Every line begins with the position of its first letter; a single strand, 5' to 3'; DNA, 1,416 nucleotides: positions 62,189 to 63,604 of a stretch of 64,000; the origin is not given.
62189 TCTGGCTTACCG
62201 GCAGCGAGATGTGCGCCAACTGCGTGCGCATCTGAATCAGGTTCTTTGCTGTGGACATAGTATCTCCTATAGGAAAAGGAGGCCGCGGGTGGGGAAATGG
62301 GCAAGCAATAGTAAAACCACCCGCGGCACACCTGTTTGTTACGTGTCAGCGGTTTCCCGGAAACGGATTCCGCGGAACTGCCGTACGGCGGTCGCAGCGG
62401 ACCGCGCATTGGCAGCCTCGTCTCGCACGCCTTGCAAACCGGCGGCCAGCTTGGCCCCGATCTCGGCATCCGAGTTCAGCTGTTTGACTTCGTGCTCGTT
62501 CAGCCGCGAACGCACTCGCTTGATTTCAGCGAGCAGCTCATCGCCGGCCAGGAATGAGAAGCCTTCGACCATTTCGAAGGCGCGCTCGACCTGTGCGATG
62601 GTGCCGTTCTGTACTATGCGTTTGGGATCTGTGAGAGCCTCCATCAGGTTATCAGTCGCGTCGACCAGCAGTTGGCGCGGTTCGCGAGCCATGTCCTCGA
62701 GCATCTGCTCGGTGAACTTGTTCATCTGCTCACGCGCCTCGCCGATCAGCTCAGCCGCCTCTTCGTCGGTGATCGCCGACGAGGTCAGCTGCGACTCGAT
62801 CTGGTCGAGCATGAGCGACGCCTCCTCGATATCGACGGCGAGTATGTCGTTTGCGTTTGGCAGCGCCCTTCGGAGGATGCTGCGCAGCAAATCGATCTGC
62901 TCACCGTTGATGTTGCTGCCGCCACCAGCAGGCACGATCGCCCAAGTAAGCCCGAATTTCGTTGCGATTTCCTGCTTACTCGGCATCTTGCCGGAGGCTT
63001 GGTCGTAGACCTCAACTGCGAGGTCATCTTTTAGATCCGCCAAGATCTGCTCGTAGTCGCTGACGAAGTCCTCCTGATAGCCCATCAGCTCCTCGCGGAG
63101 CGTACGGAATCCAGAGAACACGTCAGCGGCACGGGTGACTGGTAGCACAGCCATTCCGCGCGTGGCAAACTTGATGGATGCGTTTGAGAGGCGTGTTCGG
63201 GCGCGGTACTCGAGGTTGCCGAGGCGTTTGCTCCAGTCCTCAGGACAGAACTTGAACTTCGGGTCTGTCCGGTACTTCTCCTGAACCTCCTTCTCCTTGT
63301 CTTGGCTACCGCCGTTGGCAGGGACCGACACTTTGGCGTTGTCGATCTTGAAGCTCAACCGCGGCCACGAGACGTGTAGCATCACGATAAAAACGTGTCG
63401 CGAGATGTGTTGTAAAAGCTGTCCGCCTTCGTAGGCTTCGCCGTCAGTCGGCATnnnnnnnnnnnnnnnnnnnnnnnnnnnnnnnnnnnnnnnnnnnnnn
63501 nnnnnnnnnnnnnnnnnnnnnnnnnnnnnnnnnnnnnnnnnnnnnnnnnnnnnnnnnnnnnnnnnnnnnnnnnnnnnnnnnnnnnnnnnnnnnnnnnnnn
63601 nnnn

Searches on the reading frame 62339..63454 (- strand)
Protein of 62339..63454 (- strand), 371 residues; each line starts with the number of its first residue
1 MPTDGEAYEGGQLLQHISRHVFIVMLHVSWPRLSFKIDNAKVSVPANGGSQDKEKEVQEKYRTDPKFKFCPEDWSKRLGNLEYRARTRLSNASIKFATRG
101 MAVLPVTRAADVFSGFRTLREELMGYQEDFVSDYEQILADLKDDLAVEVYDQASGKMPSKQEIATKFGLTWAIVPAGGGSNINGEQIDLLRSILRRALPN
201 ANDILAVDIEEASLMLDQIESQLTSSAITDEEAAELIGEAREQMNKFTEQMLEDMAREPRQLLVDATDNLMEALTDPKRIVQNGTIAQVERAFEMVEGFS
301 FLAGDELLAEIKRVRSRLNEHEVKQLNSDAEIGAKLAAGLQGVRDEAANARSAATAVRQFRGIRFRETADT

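Call 95: find_encoding_contigs(protein=window:62339-63454:-, flank=10000, max_places=2)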
Protein window:62339-63454:- (371 aa): 22 contigs read that carry it; 1 place shown.
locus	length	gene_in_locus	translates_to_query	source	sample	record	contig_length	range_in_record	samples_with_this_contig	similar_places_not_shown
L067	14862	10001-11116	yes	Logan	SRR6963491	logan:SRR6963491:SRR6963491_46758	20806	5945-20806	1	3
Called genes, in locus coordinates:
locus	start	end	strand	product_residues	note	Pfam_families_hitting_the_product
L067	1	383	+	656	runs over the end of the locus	PF01075:Glyco_transf_9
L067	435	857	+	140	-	-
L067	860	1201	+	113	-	-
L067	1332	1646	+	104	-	-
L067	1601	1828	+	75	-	-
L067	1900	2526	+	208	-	-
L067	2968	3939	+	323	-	-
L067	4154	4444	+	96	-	-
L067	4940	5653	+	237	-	-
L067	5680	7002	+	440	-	-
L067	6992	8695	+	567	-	PF00004:AAA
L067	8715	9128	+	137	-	-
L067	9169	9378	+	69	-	PF11211:DUF2997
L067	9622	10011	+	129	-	-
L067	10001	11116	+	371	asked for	PF11348:DUF3150 (faint)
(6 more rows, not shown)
